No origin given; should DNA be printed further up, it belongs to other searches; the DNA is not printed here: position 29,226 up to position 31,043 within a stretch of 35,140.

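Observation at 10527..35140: Sigma-54 signalling hub embedded in a set of general-stress or dormancy-type genes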

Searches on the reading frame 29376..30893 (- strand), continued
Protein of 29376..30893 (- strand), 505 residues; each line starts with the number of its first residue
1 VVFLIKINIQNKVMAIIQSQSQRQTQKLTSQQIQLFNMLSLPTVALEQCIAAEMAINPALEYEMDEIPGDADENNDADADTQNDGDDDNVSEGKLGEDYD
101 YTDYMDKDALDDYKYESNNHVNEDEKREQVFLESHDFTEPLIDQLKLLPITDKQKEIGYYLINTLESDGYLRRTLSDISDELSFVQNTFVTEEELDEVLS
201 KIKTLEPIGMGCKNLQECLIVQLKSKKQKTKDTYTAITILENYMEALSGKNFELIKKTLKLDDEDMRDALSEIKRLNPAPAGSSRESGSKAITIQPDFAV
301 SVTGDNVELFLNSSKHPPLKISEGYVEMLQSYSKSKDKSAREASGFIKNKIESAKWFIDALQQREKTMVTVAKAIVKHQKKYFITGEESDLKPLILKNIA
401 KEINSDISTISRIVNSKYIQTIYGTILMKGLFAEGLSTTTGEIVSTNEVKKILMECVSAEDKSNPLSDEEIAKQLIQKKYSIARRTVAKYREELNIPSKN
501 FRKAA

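Call 62: find_homologous_proteins(query=P0242, max_evalue=1e-10)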
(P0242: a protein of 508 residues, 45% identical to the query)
Query P0242 (508 aa): 8000 proteins with E <= 1e-10 among 8000 candidates; the best 120 are listed.
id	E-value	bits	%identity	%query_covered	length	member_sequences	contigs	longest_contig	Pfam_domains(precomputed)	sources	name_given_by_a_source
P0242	0.0e+0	1077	100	100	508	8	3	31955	PF04963.20,PF00309.26,PF04552.20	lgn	-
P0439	1.5e-249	846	79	100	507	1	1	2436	PF04963.20,PF00309.26,PF04552.20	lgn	-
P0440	5.8e-244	828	76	100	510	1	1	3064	PF04963.20,PF00309.26,PF04552.20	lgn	-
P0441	1.4e-243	827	76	100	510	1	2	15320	PF04963.20,PF00309.26,PF04552.20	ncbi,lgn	ncbi:MAG: RNA polymerase factor sigma-54 [Bacteroidia bacterium]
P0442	2.2e-241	820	76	100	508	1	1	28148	PF04963.20,PF00309.26,PF04552.20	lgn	-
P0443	4.2e-237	805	76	100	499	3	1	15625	PF04963.20,PF00309.26,PF04552.20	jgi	jgi:RNA polymerase sigma-54 factor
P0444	1.5e-236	804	75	100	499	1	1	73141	PF04963.20,PF00309.26,PF04552.20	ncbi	-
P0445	4.0e-236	802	74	100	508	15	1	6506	PF04963.20,PF00309.26,PF04552.20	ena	-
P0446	9.2e-234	794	75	100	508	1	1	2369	PF04963.20,PF00309.26,PF04552.20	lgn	-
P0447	4.4e-232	789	74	100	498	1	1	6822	PF04963.20,PF00309.26,PF04552.20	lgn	-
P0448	1.8e-231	787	75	100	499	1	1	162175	PF04963.20,PF00309.26,PF04552.20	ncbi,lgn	-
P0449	4.5e-230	782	73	100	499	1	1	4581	PF04963.20,PF00309.26,PF04552.20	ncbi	-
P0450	3.7e-228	776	73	100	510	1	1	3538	PF04963.20,PF00309.26,PF04552.20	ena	-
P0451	7.2e-226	768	72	100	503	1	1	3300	PF04963.20,PF00309.26,PF04552.20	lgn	-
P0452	1.8e-225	767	71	100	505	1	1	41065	PF04963.20,PF00309.26,PF04552.20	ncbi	-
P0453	1.0e-221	755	71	100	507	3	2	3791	PF04963.20,PF00309.26,PF04552.20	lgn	-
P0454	4.0e-214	730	66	100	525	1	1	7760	PF04963.20,PF00309.26,PF04552.20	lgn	-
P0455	6.6e-213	726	67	97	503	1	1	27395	PF04963.20,PF00309.26,PF04552.20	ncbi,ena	-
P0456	1.0e-180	620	81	67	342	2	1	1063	PF04963.20,PF04552.20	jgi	jgi:RNA polymerase sigma-54 factor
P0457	4.5e-171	588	57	100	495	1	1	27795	PF04963.20,PF00309.26,PF04552.20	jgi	jgi:RNA polymerase sigma-54 factor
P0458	2.5e-169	582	57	100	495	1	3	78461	PF04963.20,PF00309.26,PF04552.20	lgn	-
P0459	1.1e-168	580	55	100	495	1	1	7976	PF04963.20,PF00309.26,PF04552.20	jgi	jgi:RNA polymerase sigma-54 factor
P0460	1.6e-168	579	56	100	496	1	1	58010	PF04963.20,PF00309.26,PF04552.20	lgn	-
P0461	1.8e-168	579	56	100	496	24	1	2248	PF04963.20,PF00309.26,PF04552.20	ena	-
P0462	9.2e-168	577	56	100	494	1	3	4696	PF04963.20,PF00309.26,PF04552.20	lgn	-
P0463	1.0e-167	577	56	100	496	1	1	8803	PF04963.20,PF00309.26,PF04552.20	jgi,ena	-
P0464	2.4e-167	576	56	100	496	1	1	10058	PF04963.20,PF00309.26,PF04552.20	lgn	-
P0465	2.9e-167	575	55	100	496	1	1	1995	PF04963.20,PF00309.26,PF04552.20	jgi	jgi:RNA polymerase sigma-54 factor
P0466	5.6e-167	574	55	100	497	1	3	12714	PF04963.20,PF00309.26,PF04552.20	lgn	-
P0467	3.8e-166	572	57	100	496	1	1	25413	PF04963.20,PF00309.26,PF04552.20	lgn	-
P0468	7.0e-166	571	57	100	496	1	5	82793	PF04963.20,PF00309.26,PF04552.20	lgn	-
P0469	7.1e-166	571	56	100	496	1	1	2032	PF04963.20,PF00309.26,PF04552.20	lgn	-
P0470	1.0e-165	570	56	100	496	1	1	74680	PF04963.20,PF00309.26,PF04552.20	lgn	-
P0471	2.1e-165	569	56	100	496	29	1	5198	PF04963.20,PF00309.26,PF04552.20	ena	-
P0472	4.3e-165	568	55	100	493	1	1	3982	PF04963.20,PF00309.26,PF04552.20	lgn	-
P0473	8.6e-165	567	53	100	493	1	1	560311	PF04963.20,PF00309.26,PF04552.20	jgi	jgi:RNA polymerase sigma-54 factor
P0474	2.5e-164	566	55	100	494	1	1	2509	PF04963.20,PF00309.26,PF04552.20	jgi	jgi:RNA polymerase sigma-54 factor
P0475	4.6e-164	565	54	100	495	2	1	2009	PF04963.20,PF00309.26,PF04552.20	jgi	jgi:RNA polymerase sigma-54 factor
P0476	4.8e-164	565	53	100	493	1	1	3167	PF04963.20,PF00309.26,PF04552.20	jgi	jgi:RNA polymerase sigma-54 factor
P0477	7.5e-164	564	57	100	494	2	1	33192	PF04963.20,PF00309.26,PF04552.20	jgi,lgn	-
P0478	9.2e-164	564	55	100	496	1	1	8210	PF04963.20,PF00309.26,PF04552.20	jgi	jgi:RNA polymerase sigma-54 factor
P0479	3.4e-163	562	55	100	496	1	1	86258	PF04963.20,PF00309.26,PF04552.20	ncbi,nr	ncbi:MAG: RNA polymerase factor sigma-54 [Bacteroidetes bacterium]|nr:RNA polymerase factor sigma-54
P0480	4.9e-163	561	54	100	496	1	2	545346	PF04963.20,PF00309.26,PF04552.20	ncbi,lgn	-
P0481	7.7e-163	561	56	100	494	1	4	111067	PF04963.20,PF00309.26,PF04552.20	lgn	-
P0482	1.0e-162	560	56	100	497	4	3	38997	PF04963.20,PF00309.26,PF04552.20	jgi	jgi:RNA polymerase sigma-54 factor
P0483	1.1e-162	560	54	100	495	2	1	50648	PF04963.20,PF00309.26,PF04552.20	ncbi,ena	-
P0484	2.2e-162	559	56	100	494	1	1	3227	PF04963.20,PF00309.26,PF04552.20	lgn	-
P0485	3.0e-162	559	55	100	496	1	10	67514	PF04963.20,PF00309.26,PF04552.20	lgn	-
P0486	5.9e-162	558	56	100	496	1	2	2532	PF04963.20,PF00309.26,PF04552.20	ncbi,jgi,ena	jgi:RNA polymerase sigma-54 factor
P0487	6.1e-162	558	55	100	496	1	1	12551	PF04963.20,PF00309.26,PF04552.20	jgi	jgi:RNA polymerase sigma-54 factor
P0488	7.0e-162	558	55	100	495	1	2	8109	PF04963.20,PF00309.26,PF04552.20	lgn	-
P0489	1.1e-161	557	56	100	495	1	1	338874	PF04963.20,PF00309.26,PF04552.20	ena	-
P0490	1.5e-161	556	55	100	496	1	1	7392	PF04963.20,PF00309.26,PF04552.20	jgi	jgi:RNA polymerase sigma-54 factor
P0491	1.6e-161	556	54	100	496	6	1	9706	PF04963.20,PF00309.26,PF04552.20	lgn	-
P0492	2.0e-161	556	56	100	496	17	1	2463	PF04963.20,PF00309.26,PF04552.20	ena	-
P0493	2.0e-161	556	55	100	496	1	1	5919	PF04963.20,PF00309.26,PF04552.20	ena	-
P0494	2.3e-161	556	56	100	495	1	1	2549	PF04963.20,PF00309.26,PF04552.20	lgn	-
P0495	2.9e-161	556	57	100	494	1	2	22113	PF04963.20,PF00309.26,PF04552.20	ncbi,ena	-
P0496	3.1e-161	555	56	100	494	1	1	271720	PF04963.20,PF00309.26,PF04552.20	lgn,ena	-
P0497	3.9e-161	555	55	100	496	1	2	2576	PF04963.20,PF00309.26,PF04552.20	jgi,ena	jgi:RNA polymerase sigma-54 factor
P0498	4.4e-161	555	54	100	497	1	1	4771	PF04963.20,PF00309.26,PF04552.20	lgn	-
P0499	4.6e-161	555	55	100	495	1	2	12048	PF04963.20,PF00309.26,PF04552.20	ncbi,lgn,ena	-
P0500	5.2e-161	555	55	100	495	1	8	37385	PF04963.20,PF00309.26,PF04552.20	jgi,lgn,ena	-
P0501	5.3e-161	555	55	100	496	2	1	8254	PF04963.20,PF00309.26,PF04552.20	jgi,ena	-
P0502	1.1e-160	554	54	100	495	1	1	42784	PF04963.20,PF00309.26,PF04552.20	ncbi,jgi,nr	ncbi:MAG TPA: RNA polymerase factor sigma-54 [Bacteroidia bacterium]|nr:RNA polymerase factor sigma-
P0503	1.1e-160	554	55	100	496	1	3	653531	PF04963.20,PF00309.26,PF04552.20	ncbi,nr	ncbi:MAG: RNA polymerase factor sigma-54 [Sphingobacteriaceae bacterium]|nr:RNA polymerase factor si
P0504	1.3e-160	553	55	100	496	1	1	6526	PF04963.20,PF00309.26,PF04552.20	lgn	-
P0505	1.4e-160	553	55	100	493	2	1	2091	PF04963.20,PF00309.26,PF04552.20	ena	-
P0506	1.5e-160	553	53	100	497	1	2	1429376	PF04963.20,PF00309.26,PF04552.20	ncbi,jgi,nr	ncbi:MAG: rpoN1 [Bacteroidetes bacterium]|jgi:RNA polymerase sigma-54 factor|nr:rpoN1 [Bacteroidota 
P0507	1.7e-160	553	56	100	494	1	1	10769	PF04963.20,PF00309.26,PF04552.20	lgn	-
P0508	1.8e-160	553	55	100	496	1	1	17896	PF04963.20,PF00309.26,PF04552.20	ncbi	-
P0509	2.3e-160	553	55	100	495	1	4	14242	PF04963.20,PF00309.26,PF04552.20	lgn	-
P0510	2.3e-160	553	54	100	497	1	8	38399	PF04963.20,PF00309.26,PF04552.20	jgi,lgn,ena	jgi:RNA polymerase sigma-54 factor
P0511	2.5e-160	552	54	100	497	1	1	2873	PF04963.20,PF00309.26,PF04552.20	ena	-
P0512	3.0e-160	552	54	100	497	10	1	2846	PF04963.20,PF00309.26,PF04552.20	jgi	jgi:RNA polymerase sigma-54 factor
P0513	3.2e-160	552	55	100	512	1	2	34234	PF04963.20,PF00309.26,PF04552.20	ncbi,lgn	-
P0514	3.3e-160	552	55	100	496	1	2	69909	PF04963.20,PF00309.26,PF04552.20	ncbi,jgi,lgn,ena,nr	ncbi:MAG: RNA polymerase factor sigma-54 [Bacteroidia bacterium]|jgi:RNA polymerase sigma-54 factor|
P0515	3.5e-160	552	54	100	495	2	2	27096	PF04963.20,PF00309.26,PF04552.20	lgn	-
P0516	3.6e-160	552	55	100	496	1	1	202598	PF04963.20,PF00309.26,PF04552.20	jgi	jgi:RNA polymerase sigma-54 factor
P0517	3.8e-160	552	54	100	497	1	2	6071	PF04963.20,PF00309.26,PF04552.20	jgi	-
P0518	4.2e-160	552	54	100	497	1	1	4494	PF04963.20,PF00309.26,PF04552.20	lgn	-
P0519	4.5e-160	552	55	100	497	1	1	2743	PF04963.20,PF00309.26,PF04552.20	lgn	-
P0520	5.1e-160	551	54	100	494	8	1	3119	PF04963.20,PF00309.26,PF04552.20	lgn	-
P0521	5.2e-160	551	55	100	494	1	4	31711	PF04963.20,PF00309.26,PF04552.20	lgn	-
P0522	5.5e-160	551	54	100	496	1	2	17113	PF04963.20,PF00309.26,PF04552.20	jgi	jgi:RNA polymerase sigma-54 factor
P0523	5.8e-160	551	55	100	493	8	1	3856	PF04963.20,PF00309.26,PF04552.20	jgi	jgi:RNA polymerase sigma-54 factor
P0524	5.8e-160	551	55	100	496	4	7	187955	PF04963.20,PF00309.26,PF04552.20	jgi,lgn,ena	jgi:RNA polymerase sigma-54 factor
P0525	6.1e-160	551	56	100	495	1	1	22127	PF04963.20,PF00309.26,PF04552.20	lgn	-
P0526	6.1e-160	551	55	100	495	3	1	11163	PF04963.20,PF00309.26,PF04552.20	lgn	-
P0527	7.1e-160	551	53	100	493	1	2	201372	PF04963.20,PF00309.26,PF04552.20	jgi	jgi:RNA polymerase sigma-54 factor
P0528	7.3e-160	551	55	100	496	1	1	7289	PF04963.20,PF00309.26,PF04552.20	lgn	-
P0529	7.8e-160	551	54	100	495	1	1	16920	PF04963.20,PF00309.26,PF04552.20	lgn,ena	-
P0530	8.3e-160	551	55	100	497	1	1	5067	PF04963.20,PF00309.26,PF04552.20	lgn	-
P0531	8.4e-160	551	54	100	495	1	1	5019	PF04963.20,PF00309.26,PF04552.20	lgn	-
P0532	8.5e-160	551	55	100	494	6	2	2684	PF04963.20,PF00309.26,PF04552.20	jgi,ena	jgi:RNA polymerase sigma-54 factor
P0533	8.6e-160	551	52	96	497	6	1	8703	PF04963.20,PF00309.26,PF04552.20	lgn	-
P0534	9.0e-160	551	55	100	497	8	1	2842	PF04963.20,PF00309.26,PF04552.20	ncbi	-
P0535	1.1e-159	550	55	100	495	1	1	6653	PF04963.20,PF00309.26,PF04552.20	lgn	-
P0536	1.1e-159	550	54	100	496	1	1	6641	PF04963.20,PF00309.26,PF04552.20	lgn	-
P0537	1.1e-159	550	55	100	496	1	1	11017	PF04963.20,PF00309.26,PF04552.20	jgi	jgi:RNA polymerase sigma-54 factor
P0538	1.2e-159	550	54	100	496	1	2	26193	PF04963.20,PF00309.26,PF04552.20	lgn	-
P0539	1.3e-159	550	56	100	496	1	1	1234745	PF04963.20,PF00309.26,PF04552.20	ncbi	-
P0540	1.3e-159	550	54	100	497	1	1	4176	PF04963.20,PF00309.26,PF04552.20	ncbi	-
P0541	1.4e-159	550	54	100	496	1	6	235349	PF04963.20,PF00309.26,PF04552.20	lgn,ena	-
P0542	1.4e-159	550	55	100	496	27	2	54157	PF04963.20,PF00309.26,PF04552.20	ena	-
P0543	1.5e-159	550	53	100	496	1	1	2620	PF04963.20,PF00309.26,PF04552.20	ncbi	-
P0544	1.6e-159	550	54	100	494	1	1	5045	PF04963.20,PF00309.26,PF04552.20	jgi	jgi:RNA polymerase sigma-54 factor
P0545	2.0e-159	549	55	100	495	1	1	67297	PF04963.20,PF00309.26,PF04552.20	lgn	-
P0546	2.1e-159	549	54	100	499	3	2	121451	PF04963.20,PF00309.26,PF04552.20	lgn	-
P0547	2.2e-159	549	54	100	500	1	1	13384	PF04963.20,PF00309.26,PF04552.20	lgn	-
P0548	2.6e-159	549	55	100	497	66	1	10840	PF04963.20,PF00309.26,PF04552.20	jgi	-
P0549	2.6e-159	549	55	100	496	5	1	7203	PF04963.20,PF00309.26,PF04552.20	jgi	jgi:RNA polymerase sigma-54 factor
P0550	2.7e-159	549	55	100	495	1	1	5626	PF04963.20,PF00309.26,PF04552.20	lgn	-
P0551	2.9e-159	549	54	100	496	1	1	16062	PF04963.20,PF00309.26,PF04552.20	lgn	-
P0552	3.0e-159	549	54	100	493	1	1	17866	PF04963.20,PF00309.26,PF04552.20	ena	-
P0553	3.0e-159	549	55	100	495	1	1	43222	PF04963.20,PF00309.26,PF04552.20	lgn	-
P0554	3.3e-159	549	56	100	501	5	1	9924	PF04963.20,PF00309.26,PF04552.20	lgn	-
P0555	4.0e-159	548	55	100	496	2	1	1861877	PF04963.20,PF00309.26,PF04552.20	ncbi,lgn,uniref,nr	ncbi:RNA polymerase factor sigma-54 [Sediminibacterium sp.]|uniref:RNA polymerase factor sigma-54 n=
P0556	4.2e-159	548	55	100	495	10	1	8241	PF04963.20,PF00309.26,PF04552.20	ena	-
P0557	4.3e-159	548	55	100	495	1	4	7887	PF04963.20,PF00309.26,PF04552.20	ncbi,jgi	ncbi:MAG: RNA polymerase factor sigma-54 [Bacteroidota bacterium]|jgi:RNA polymerase sigma-54 factor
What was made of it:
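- Tried and rejected: A match of contig lengths solved it (call 62).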

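Call 63: find_encoding_contigs(protein=P0506, flank=10000, max_places=3)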
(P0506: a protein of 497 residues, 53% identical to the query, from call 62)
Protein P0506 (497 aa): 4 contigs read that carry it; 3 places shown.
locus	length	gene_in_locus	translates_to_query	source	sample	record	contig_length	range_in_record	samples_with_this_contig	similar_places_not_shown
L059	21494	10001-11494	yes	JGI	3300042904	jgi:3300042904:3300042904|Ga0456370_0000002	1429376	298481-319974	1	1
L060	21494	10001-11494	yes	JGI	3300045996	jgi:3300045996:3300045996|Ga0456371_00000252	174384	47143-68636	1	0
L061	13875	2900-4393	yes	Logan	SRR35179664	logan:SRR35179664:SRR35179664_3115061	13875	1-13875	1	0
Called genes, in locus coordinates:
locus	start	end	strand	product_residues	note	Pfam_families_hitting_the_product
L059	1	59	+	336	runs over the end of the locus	PF01075:Glyco_transf_9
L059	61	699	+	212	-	PF00702:Hydrolase, PF13419:HAD_2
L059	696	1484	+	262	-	PF00106:adh_short, PF08659:KR (weak), PF13561:adh_short_C2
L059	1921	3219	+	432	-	-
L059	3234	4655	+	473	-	-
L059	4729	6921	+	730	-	PF05036:SPOR (faint)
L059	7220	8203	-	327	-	PF00108:Thiolase_N, PF08545:ACP_syn_III, PF08541:ACP_syn_III_C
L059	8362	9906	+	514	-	-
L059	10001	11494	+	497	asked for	PF00309:Sigma54_AID, PF04963:Sigma54_CBD, PF04552:Sigma54_DBD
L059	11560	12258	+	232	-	-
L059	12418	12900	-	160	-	PF02542:YgbB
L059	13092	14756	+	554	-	PF02275:CBAH, PF03417:AAT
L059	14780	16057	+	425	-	-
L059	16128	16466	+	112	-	PF03551:PadR, PF13601:HTH_34 (weak)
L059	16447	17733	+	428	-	PF22827:GldL_N (faint), PF12081:GldM_1st (weak)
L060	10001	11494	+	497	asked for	PF00309:Sigma54_AID, PF04963:Sigma54_CBD, PF04552:Sigma54_DBD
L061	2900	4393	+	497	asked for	PF00309:Sigma54_AID, PF04963:Sigma54_CBD, PF04552:Sigma54_DBD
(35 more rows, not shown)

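Call 64: find_encoding_contigs(protein=P0018, flank=10000, max_places=3)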
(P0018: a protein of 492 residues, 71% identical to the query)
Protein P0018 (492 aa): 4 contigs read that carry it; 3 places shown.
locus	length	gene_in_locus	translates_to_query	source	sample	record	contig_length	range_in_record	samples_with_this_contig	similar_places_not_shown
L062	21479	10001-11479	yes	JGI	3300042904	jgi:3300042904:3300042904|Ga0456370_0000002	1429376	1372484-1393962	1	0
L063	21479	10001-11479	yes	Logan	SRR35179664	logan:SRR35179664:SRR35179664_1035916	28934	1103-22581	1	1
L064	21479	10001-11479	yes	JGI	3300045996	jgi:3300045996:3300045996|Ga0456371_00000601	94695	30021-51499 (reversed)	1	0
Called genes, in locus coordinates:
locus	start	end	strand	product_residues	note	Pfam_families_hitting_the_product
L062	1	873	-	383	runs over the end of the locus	PF00691:OmpA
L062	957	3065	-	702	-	PF00515:TPR_1 (faint), PF07719:TPR_2 (faint), PF13181:TPR_8 (faint), PF13424:TPR_12 (faint), PF13428:TPR_14 (faint), PF13432:TPR_16 (weak), PF14559:TPR_19 (weak), PF00691:OmpA, +1 more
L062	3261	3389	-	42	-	-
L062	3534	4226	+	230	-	PF12420:DUF3671 (weak)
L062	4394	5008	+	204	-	-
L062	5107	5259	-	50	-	-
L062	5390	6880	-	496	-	PF02412:TSP_3 (weak), PF00691:OmpA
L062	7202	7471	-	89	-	PF12244:DUF3606 (weak)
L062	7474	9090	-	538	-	PF01946:Thi4 (faint), PF00890:FAD_binding_2, PF01134:GIDA (faint), PF01266:DAO, PF07992:Pyr_redox_2 (faint), PF12831:FAD_oxidored (weak), PF00355:Rieske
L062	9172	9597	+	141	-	PF00293:NUDIX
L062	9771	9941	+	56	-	-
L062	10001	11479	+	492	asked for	PF00309:Sigma54_AID, PF04963:Sigma54_CBD, PF04552:Sigma54_DBD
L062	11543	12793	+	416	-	PF01134:GIDA (faint), PF01266:DAO (faint), PF01494:FAD_binding_3 (faint), PF03486:HI0933_like (faint), PF07992:Pyr_redox_2, PF13450:NAD_binding_8 (faint), PF00070:Pyr_redox (weak), PF22366:NDH2_C, +1 more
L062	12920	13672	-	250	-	-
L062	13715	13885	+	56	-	-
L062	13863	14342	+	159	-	PF00210:Ferritin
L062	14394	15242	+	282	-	-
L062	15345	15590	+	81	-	-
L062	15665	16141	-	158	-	PF09537:DUF2383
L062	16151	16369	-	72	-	-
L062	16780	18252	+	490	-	PF01464:SLT, PF23473:LysM3_LYK4_5 (faint), PF01476:LysM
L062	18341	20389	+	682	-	PF07584:BatA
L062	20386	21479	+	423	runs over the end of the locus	PF01979:Amidohydro_1, PF12890:DHOase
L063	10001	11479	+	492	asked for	PF00309:Sigma54_AID, PF04963:Sigma54_CBD, PF04552:Sigma54_DBD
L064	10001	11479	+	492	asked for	PF00309:Sigma54_AID, PF04963:Sigma54_CBD, PF04552:Sigma54_DBD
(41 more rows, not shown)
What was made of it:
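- It also carries the window-type P0018 (71% identical to the window protein) at 1,382,484-1,383,962 (calls 62-64).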

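Call 93: search_protein_families(library=ncbifam, proteins=[L002:3497-3991:-], max_evalue=0.01)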
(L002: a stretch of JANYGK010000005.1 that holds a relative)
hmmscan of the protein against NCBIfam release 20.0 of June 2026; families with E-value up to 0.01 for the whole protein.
L002:3497-3991:- (164 aa): 1 family
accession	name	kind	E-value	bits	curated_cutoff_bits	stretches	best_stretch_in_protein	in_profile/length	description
TIGR02284.1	TIGR02284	subfamily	7.5e-26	91.1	44.8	1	11-150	2-139/139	PA2169 family four-helix-bundle protein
